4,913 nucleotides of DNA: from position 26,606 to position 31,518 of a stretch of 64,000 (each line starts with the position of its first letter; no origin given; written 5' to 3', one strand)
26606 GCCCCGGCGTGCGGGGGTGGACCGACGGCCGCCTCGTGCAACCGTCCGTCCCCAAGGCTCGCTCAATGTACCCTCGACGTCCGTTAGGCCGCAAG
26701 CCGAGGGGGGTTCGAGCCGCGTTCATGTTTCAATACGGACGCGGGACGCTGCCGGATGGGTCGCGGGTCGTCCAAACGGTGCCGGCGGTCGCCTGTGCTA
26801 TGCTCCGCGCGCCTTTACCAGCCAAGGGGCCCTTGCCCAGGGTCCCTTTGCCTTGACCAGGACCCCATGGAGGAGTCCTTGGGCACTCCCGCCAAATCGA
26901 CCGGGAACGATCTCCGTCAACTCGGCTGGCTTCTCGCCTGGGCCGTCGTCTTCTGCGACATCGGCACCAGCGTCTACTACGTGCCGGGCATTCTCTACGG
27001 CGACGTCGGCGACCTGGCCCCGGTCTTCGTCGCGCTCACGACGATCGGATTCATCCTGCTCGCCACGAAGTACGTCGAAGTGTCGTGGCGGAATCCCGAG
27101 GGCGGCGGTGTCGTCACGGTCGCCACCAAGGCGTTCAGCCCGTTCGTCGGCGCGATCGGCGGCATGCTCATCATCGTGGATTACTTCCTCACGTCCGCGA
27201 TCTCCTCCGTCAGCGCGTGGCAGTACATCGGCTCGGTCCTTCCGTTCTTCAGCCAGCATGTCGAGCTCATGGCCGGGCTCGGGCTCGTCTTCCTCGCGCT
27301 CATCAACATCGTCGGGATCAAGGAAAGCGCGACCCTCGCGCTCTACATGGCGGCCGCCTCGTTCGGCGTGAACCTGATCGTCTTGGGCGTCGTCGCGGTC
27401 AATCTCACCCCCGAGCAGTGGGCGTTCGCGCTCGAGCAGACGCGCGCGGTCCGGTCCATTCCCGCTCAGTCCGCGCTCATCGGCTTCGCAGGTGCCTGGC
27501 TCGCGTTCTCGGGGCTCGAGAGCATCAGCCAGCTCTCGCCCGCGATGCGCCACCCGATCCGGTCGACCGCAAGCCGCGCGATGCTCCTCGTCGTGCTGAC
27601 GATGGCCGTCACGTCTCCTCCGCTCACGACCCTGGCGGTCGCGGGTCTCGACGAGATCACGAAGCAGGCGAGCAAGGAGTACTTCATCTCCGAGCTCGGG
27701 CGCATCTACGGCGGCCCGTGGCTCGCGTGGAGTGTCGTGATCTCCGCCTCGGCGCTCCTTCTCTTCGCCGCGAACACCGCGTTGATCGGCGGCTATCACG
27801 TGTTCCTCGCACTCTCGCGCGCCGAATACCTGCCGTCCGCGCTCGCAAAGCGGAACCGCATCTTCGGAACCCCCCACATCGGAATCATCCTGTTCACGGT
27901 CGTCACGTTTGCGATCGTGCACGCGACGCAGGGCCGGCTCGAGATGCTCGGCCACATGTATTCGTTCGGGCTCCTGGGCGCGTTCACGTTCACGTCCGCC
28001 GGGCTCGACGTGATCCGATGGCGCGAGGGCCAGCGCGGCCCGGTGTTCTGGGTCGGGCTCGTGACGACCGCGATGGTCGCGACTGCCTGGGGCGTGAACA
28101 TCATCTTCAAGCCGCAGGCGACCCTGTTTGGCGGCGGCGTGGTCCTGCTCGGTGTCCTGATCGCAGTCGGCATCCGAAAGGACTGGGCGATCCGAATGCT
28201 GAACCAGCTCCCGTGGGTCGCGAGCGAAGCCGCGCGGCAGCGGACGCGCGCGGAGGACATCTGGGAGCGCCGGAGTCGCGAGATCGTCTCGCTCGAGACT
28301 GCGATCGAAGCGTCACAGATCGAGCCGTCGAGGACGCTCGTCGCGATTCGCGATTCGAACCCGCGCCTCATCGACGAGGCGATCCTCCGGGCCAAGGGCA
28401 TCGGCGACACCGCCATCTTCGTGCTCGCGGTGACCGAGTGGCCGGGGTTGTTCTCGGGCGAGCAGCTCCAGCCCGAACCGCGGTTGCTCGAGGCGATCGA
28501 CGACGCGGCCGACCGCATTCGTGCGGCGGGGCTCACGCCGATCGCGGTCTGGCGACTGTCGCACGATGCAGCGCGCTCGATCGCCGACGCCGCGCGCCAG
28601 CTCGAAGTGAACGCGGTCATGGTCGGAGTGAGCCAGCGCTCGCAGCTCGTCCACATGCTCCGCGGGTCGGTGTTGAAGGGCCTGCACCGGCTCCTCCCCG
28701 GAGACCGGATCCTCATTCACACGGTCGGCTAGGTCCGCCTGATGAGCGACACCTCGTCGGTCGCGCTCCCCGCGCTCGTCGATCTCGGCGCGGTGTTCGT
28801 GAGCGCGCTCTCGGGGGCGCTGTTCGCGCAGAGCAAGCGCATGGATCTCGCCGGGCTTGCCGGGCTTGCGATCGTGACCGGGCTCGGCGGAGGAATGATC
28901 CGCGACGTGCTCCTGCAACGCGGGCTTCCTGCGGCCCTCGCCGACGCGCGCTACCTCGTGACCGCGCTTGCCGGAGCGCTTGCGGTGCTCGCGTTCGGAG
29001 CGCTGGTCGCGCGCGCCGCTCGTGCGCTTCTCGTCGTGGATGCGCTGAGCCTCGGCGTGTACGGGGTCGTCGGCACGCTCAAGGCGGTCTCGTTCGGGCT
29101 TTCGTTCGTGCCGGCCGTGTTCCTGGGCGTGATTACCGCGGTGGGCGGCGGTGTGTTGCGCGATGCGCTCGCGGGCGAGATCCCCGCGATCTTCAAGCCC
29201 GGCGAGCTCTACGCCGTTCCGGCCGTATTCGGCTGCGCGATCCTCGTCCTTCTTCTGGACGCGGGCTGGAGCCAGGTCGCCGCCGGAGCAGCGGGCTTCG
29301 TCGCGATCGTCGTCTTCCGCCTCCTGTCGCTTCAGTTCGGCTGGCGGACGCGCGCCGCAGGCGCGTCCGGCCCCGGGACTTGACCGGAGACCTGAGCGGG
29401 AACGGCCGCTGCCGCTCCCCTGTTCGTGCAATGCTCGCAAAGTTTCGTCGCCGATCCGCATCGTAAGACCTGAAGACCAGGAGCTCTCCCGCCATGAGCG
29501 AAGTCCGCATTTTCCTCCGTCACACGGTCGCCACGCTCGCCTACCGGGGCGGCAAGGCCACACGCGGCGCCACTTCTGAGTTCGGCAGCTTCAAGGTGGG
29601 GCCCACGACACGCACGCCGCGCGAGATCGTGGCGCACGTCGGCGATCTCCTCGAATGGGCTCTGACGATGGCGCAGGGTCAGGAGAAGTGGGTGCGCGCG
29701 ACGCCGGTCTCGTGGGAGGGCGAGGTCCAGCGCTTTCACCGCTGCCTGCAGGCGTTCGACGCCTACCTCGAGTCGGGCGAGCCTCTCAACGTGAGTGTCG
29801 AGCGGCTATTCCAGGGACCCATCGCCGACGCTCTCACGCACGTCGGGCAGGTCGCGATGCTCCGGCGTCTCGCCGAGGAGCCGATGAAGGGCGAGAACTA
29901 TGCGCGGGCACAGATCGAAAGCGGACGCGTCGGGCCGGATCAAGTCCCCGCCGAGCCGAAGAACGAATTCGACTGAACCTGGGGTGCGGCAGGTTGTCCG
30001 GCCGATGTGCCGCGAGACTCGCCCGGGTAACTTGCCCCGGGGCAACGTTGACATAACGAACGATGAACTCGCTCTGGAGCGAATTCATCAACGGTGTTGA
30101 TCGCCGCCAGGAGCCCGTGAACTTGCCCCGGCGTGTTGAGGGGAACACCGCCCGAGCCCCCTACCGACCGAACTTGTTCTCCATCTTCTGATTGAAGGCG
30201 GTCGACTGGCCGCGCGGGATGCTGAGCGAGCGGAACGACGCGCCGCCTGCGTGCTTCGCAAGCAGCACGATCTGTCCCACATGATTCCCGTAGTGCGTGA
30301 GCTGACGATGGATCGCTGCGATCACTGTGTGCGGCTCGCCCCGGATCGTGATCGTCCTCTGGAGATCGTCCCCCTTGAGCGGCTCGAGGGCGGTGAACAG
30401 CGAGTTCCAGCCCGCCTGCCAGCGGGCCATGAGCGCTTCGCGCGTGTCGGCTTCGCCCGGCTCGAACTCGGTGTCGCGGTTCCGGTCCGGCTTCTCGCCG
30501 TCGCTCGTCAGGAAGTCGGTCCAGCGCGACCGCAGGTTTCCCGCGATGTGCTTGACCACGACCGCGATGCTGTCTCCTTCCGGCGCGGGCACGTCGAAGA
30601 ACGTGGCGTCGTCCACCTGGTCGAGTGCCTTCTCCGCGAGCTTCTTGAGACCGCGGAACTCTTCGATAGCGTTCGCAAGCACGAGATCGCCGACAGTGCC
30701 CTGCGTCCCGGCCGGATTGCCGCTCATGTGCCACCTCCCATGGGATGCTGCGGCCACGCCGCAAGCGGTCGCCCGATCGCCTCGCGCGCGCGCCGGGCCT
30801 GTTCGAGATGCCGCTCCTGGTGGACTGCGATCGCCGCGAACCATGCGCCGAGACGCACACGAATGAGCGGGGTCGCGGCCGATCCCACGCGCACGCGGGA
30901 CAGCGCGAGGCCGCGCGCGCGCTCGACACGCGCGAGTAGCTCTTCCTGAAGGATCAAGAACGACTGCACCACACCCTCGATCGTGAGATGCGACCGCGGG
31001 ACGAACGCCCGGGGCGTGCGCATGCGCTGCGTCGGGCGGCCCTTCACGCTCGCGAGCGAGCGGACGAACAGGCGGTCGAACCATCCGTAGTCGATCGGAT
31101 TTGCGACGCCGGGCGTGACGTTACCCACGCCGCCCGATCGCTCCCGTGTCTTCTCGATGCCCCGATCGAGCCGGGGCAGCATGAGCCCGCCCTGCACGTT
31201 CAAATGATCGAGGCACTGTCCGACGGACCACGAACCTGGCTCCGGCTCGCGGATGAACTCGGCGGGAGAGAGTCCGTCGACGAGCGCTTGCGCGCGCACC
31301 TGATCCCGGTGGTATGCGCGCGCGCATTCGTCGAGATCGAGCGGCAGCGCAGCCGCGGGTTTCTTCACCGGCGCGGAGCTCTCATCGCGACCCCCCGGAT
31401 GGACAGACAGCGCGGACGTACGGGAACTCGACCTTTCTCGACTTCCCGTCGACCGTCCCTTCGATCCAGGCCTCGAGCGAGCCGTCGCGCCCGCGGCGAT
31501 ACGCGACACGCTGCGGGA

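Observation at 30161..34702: Six translationally coupled genes: NfeD-SPFH-DUF1684-NTF2-like-DinB-DUF1572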

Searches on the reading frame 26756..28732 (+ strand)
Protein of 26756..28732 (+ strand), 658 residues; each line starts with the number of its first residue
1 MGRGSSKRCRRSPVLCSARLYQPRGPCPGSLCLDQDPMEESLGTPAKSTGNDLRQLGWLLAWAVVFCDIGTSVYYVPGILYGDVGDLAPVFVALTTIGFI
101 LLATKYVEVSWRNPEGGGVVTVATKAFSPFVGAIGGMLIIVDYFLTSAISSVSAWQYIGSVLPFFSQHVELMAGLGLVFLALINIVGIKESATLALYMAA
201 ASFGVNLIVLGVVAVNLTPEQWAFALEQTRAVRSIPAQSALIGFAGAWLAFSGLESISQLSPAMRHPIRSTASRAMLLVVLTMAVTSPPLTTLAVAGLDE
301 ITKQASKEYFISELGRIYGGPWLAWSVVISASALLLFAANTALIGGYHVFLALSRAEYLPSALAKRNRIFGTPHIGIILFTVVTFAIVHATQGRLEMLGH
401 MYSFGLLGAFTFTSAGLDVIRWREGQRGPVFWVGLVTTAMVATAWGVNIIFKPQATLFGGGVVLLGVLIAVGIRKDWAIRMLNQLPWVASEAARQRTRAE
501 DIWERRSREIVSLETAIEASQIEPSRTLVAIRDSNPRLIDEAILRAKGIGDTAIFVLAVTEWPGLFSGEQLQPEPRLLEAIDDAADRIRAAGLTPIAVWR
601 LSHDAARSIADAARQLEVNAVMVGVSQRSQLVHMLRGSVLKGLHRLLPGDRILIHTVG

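Call 4: search_protein_families(library=pfam, proteins=[window:26756-28732:+], max_evalue=0.01)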
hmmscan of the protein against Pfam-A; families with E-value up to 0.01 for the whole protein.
window:26756-28732:+ (658 aa): 2 families
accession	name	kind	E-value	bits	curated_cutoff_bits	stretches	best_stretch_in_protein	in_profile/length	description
PF13520.12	AA_permease_2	-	6.1e-33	114.8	27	1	56-446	1-397/427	Amino acid permease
PF00582.32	Usp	-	5.9e-06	27.3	24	1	528-643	6-129/141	Universal stress protein family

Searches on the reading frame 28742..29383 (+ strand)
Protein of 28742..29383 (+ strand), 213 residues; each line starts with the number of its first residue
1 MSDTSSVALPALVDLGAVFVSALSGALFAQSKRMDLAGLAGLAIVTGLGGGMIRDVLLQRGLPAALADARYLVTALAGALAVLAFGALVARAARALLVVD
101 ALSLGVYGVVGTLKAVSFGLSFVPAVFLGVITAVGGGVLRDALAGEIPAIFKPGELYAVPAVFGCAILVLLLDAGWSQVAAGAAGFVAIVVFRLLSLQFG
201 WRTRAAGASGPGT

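Call 4: search_protein_families(library=pfam, proteins=[window:28742-29383:+], max_evalue=0.01)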
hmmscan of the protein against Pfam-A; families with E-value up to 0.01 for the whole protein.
window:28742-29383:+ (213 aa): 1 family
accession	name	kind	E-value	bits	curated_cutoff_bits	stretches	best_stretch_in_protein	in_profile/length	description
PF03458.18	Gly_transporter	-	5.8e-35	119.5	23.5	2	98-171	2-76/78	Glycine transporter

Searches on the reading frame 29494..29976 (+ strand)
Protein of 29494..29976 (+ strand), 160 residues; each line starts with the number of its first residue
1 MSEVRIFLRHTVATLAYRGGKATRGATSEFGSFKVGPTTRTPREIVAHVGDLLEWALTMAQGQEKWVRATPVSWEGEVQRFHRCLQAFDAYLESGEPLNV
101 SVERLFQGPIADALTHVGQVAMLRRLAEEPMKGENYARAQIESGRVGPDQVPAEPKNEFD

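Call 4: search_protein_families(library=pfam, proteins=[window:29494-29976:+], max_evalue=0.01)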
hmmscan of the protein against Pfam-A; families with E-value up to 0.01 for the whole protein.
window:29494-29976:+ (160 aa): 0 families

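Call 46: search_protein_families(library=ncbifam, proteins=[window:29494-29976:+], max_evalue=0.001)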
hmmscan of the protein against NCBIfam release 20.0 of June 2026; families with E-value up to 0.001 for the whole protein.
window:29494-29976:+ (160 aa): 0 families

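Call 47: search_protein_families(library=padloc, proteins=[window:29494-29976:+], max_evalue=0.001)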
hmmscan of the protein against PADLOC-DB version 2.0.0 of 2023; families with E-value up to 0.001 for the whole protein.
window:29494-29976:+ (160 aa): 0 families

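Call 56: search_protein_families(library=pfam, proteins=[window:29494-29976:+], max_evalue=10)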
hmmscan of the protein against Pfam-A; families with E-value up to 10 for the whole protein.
window:29494-29976:+ (160 aa): 0 families

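Call 57: find_homologous_proteins(query=window:29494-29976:+, max_evalue=0.001)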
Query window:29494-29976:+ (160 aa): 7979 proteins with E <= 0.001 among 8000 candidates; the best 120 are listed.
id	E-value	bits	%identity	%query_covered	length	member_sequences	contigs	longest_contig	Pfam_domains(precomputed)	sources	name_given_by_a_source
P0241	7.2e-102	356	100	100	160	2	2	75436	-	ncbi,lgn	ncbi:MAG: hypothetical protein ACREOU_02485 [Candidatus Eiseniibacteriota bacterium]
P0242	4.2e-81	289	79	100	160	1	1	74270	-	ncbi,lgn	-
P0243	7.9e-67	242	69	100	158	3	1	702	-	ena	-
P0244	2.2e-66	241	71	95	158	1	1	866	-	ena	-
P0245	1.4e-65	238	68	100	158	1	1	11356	-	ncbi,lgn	ncbi:MAG: hypothetical protein ABI960_02190 [Candidatus Eisenbacteria bacterium]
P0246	4.2e-65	237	65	100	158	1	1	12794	-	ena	-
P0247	2.1e-64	234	64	100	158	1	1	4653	-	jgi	jgi:hypothetical protein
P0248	3.5e-64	234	66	100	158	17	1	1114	-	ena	-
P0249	8.6e-64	232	68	100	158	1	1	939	-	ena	-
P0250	1.1e-63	232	65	100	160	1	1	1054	-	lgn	-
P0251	1.9e-63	231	67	98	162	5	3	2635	-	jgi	jgi:hypothetical protein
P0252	3.7e-63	230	66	100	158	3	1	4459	-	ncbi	-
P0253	5.1e-63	230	64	100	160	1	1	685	-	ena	-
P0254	1.0e-62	229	64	100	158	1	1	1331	-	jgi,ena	-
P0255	1.2e-62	229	64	100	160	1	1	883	-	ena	-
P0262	3.3e-62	227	65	98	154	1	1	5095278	-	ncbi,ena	-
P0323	6.0e-60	220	65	97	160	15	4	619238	-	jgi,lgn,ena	-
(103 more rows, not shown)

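Call 64: predict_structure(alignment_id=A4)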
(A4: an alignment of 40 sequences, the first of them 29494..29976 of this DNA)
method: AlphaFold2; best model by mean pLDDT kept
length: 160 residues; sequences in the alignment: 40
mean_pLDDT: 91.3   pTM: 0.87
mean pLDDT of the five models: 91.3, 89.3, 89.2, 87.1, 86.8
residues with pLDDT >= 90: 126; 70-90: 23; 50-70: 8; < 50: 3
segments of 3 or more residues with pLDDT < 50: none
pLDDT, mean of each block of 10 residues (from residue 1): 92 95 93 96 98 98 94 97 98 97 98 97 93 77 82 56
secondary structure, 60 per line:
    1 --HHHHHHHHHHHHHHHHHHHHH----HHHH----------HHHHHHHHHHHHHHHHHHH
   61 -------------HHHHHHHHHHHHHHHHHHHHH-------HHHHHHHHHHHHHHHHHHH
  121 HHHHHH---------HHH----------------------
elements in order: H3-23 H28-31 H42-60 H74-94 H102-126

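Call 66: fold_search(model_id=the predicted structure, library=pdb)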
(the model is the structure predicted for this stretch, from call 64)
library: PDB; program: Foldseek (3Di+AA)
matches with E <= 10: 201; with E <= 0.001: 0
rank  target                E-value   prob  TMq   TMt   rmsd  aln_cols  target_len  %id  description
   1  8f5v_A                1.1e-02  1.00  0.63  0.61   4.9       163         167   15  Crystal structure of Mycobacterium tuberculosis Mycothiol S-transferase enzyme in complex with mycothiol and Zn2+ (released 2023-04-05)
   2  6iz2_A                1.1e-02  1.00  0.66  0.72   4.6       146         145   12  Crystal structure of DinB/YfiT protein DR0053 from D. radiodurans R1 (released 2019-05-15)
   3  6iz2_B                1.2e-02  1.00  0.65  0.71   4.8       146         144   12  Crystal structure of DinB/YfiT protein DR0053 from D. radiodurans R1 (released 2019-05-15)
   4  2hkv                  1.3e-02  1.00  0.65  0.70   5.6       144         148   18  CRYSTAL STRUCTURE OF A PUTATIVE MEMBER OF THE DINB FAMILY (EXIG_1237) FROM EXIGUOBACTERIUM SIBIRICUM 255-15 AT 1.70 A RE (released 2006-08-15)
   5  2f22_A                2.1e-02  1.00  0.59  0.65   4.7       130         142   12  CRYSTAL STRUCTURE OF A PUTATIVE DNA DAMAGE-INDUCABLE (DINB) PROTEIN (BH3987) FROM BACILLUS HALODURANS AT 1.42 A RESOLU (released 2005-12-20)
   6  8fx9                  2.5e-02  1.00  0.63  0.60   4.9       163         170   14  Crystal strucutre of Mycobacterium tuberculosis Mycothiol-S-transferase enzyme (released 2023-04-05)
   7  3cex_A                5.3e-02  1.00  0.60  0.57   4.9       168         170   14  Crystal structure of the conserved protein of locus EF_3021 from Enterococcus faecalis (released 2008-05-13)
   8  2f22_B                6.2e-02  1.00  0.57  0.63   5.0       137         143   11  CRYSTAL STRUCTURE OF A PUTATIVE DNA DAMAGE-INDUCABLE (DINB) PROTEIN (BH3987) FROM BACILLUS HALODURANS AT 1.42 A RESOLU (released 2005-12-20)
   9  2qe9_A                8.0e-02  0.99  0.58  0.56   5.9       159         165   12  Crystal structure of a putative metal-dependent hydrolase (yiza, bsu10800) from bacillus subtilis at 1.90 A resolution (released 2007-07-10)
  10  4n6c_A                8.0e-02  0.69  0.34  0.30  18.1       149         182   13  Crystal Structure of the B1RZQ2 protein from Streptococcus pneumoniae. Northeast Structural Genomics Consortium (NESG) (released 2013-10-30)
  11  2rd9_B                8.9e-02  0.99  0.53  0.47   6.1       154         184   18  Crystal structure of a putative yfit-like metal-dependent hydrolase (bh0186) from bacillus halodurans c-125 at 2.30 A  (released 2007-10-09)
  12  3di5                  9.3e-02  1.00  0.61  0.65   4.6       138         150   17  Crystal structure of a dinb-like protein (bce_4655) from bacillus cereus atcc 10987 at 2.01 A resolution (released 2008-08-19)
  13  2rd9_C                1.0e-01  0.99  0.51  0.45   6.4       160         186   16  Crystal structure of a putative yfit-like metal-dependent hydrolase (bh0186) from bacillus halodurans c-125 at 2.30 A  (released 2007-10-09)
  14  5civ                  1.1e-01  0.72  0.32  0.31  14.3       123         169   18  Sibling Lethal Factor Precursor - DfsB (released 2016-02-03)
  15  2qe9_B                1.3e-01  0.97  0.51  0.50   6.7       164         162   12  Crystal structure of a putative metal-dependent hydrolase (yiza, bsu10800) from bacillus subtilis at 1.90 A resolution (released 2007-07-10)
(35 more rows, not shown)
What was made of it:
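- Closest known: DinB/YfiT-fold thiol S-transferases. Same: The neighbouring ORF at 29494-29976 models as the same fold (calls 64, 66).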

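Call 73: find_encoding_contigs(protein=P0262, flank=5000, max_places=2)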
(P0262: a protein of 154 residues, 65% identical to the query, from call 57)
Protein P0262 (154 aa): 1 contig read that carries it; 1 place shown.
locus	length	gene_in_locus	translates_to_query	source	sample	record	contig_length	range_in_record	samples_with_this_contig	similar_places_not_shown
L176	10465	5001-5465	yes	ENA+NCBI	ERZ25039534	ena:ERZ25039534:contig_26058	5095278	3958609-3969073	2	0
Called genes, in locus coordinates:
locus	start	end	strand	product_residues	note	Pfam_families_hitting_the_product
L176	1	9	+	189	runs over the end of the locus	-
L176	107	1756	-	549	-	PF00486:Trans_reg_C, PF13429:TPR_15 (faint), PF13432:TPR_16 (faint), PF21033:RMD1-3 (faint), PF00515:TPR_1 (faint), PF07719:TPR_2 (faint), PF13181:TPR_8 (faint), PF13414:TPR_11 (faint), +4 more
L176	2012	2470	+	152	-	-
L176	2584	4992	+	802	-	PF00144:Beta-lactamase, PF07075:NamZ_N, PF20732:NamZ_C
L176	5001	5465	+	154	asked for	-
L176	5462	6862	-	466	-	-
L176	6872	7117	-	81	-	PF10944:DUF2630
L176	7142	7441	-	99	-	PF04238:DUF420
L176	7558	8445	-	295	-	PF01040:UbiA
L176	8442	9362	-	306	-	PF02628:COX15-CtaA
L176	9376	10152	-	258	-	PF14686:fn3_3 (faint), PF13715:CarbopepD_reg_2, PF13620:CarboxypepD_reg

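Call 74: find_encoding_contigs(protein=P0323, flank=5000, max_places=3)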
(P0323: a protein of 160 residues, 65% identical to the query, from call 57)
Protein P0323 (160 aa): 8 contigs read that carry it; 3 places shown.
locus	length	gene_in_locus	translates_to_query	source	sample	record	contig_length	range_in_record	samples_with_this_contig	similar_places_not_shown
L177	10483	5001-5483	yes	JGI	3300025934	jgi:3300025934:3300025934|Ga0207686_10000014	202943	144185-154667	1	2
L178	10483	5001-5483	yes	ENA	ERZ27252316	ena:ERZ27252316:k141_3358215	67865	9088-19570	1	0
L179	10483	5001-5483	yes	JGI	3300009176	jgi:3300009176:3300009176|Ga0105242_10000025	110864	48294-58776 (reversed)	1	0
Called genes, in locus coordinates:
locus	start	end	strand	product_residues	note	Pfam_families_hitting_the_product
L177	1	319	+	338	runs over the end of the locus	PF04007:DUF354, PF13439:Glyco_transf_4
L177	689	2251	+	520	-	PF13727:CoA_binding_3, PF02397:Bac_transf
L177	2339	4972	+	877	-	PF23598:LRR_14, PF23286:LRR_13 (weak), PF00025:Arf, PF00071:Ras, PF08477:Roc, PF16095:COR-A, PF25497:COR-B, PF13676:TIR_2, +4 more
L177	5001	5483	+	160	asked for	-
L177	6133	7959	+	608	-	PF01019:G_glu_transpept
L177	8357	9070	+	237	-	-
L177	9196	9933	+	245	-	PF04607:RelA_SpoT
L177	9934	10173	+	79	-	-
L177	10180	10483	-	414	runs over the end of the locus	PF04389:Peptidase_M28, PF05343:Peptidase_M42 (faint), PF01546:Peptidase_M20, PF07687:M20_dimer (weak)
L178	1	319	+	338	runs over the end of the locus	PF04007:DUF354, PF13439:Glyco_transf_4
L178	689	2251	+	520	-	PF13727:CoA_binding_3, PF02397:Bac_transf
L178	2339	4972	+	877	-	PF23598:LRR_14, PF23286:LRR_13 (weak), PF00025:Arf, PF00071:Ras, PF08477:Roc, PF16095:COR-A, PF25497:COR-B, PF13676:TIR_2, +4 more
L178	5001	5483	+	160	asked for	-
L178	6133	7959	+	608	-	PF01019:G_glu_transpept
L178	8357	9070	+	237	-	-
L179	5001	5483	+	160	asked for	-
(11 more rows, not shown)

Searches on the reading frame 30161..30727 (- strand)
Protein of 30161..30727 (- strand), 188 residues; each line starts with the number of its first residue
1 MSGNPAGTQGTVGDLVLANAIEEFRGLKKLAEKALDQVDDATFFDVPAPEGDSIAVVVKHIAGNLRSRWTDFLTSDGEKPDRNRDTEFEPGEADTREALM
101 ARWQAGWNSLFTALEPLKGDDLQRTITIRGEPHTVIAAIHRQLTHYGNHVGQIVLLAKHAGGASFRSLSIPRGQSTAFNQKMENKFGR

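Call 4: search_protein_families(library=pfam, proteins=[window:30161-30727:-], max_evalue=0.01)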
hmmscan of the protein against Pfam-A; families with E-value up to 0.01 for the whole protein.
window:30161-30727:- (188 aa): 4 families
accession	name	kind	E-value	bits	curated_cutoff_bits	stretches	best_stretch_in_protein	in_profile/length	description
PF07609.16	DUF1572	-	2.1e-62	210.1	23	1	15-174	5-163/163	Protein of unknown function (DUF1572)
PF12867.12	DinB_2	-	1.2e-13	52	24.8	1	29-153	7-128/128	DinB superfamily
PF04978.18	MST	-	2.5e-08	35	27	1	32-156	14-143/149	Mycothiol-S-transferase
PF11716.13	MDMPI_N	-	2.2e-05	25.6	24.2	1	53-143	30-129/140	Mycothiol maleylpyruvate isomerase N-terminal domain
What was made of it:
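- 30161..30727 (-): DUF1572 (DinB clan) protein (188 aa). ATGA overlap with DinB_2. Pfam DUF1572 at 2.1e-62, with additional hits to DinB_2, MST and MDMPI_N (call 4).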

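Call 26: search_solved_structures(query=window:30161-30727:-, max_evalue=1)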
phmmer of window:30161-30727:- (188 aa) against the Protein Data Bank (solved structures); distinct sequences matched with E-value up to 1: 7.
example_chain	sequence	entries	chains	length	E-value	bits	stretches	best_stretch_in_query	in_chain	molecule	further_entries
8agf_A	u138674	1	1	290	0.041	17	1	34-114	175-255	Thiosulfate sulfurtransferase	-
1rhd_A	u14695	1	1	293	0.069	16.3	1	46-114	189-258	RHODANESE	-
1dp2_A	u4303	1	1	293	0.073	16.2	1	46-114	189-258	RHODANESE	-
1boh_A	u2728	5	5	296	0.075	16.2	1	46-114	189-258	RHODANESE | CARBOXYMETHYLATED RHODANESE | SULFUR-SUBSTITUTED RHODANESE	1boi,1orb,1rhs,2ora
8q5z_A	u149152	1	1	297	0.075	16.2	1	46-114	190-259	Thiosulfate sulfurtransferase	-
3oit_A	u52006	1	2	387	0.69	13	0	105-157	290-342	Os07g0271500 protein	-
3ale_A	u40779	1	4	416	0.77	12.9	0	105-157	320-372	Os07g0271500 protein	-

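Call 46: search_protein_families(library=ncbifam, proteins=[window:30161-30727:-], max_evalue=0.001)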
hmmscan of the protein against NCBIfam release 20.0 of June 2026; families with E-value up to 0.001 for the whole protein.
window:30161-30727:- (188 aa): 0 families

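Call 47: search_protein_families(library=padloc, proteins=[window:30161-30727:-], max_evalue=0.001)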
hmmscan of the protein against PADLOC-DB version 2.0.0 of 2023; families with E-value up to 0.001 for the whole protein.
window:30161-30727:- (188 aa): 0 families

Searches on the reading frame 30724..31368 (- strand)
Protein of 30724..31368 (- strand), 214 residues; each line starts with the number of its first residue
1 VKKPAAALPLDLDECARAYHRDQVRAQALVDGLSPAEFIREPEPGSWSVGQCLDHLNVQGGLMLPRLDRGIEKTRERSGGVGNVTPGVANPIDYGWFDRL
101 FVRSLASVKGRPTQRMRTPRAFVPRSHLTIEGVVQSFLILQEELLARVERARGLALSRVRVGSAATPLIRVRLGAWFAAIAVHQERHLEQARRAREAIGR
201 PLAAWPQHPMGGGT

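Call 4: search_protein_families(library=pfam, proteins=[window:30724-31368:-], max_evalue=0.01)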
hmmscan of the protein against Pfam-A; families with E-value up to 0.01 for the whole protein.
window:30724-31368:- (214 aa): 2 families
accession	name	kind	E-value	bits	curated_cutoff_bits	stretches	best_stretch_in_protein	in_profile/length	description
PF12867.12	DinB_2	-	2.7e-15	57.4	24.8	1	19-191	2-128/128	DinB superfamily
PF04978.18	MST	-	0.0073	17.2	27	0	19-56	8-43/149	Mycothiol-S-transferase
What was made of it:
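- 30724..31368 (-): DinB_2 family four-helix-bundle protein (214 aa), GTG start 13 nt after the DUF6265 stop. Pfam DinB_2 at 2.7e-15 (call 4).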

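Call 27: search_solved_structures(query=window:30724-31368:-, max_evalue=1)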
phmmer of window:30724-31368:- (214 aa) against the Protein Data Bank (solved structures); distinct sequences matched with E-value up to 1: 0.
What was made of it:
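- Closest known: DinB/YfiT-fold thiol S-transferases. Different: No sequence-level match to any solved or characterised enzyme (calls 26, 27).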

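Call 46: search_protein_families(library=ncbifam, proteins=[window:30724-31368:-], max_evalue=0.001)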
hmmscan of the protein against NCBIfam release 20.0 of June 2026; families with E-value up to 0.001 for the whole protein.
window:30724-31368:- (214 aa): 0 families

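Call 47: search_protein_families(library=padloc, proteins=[window:30724-31368:-], max_evalue=0.001)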
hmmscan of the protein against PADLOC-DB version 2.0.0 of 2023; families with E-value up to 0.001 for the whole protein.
window:30724-31368:- (214 aa): 0 families
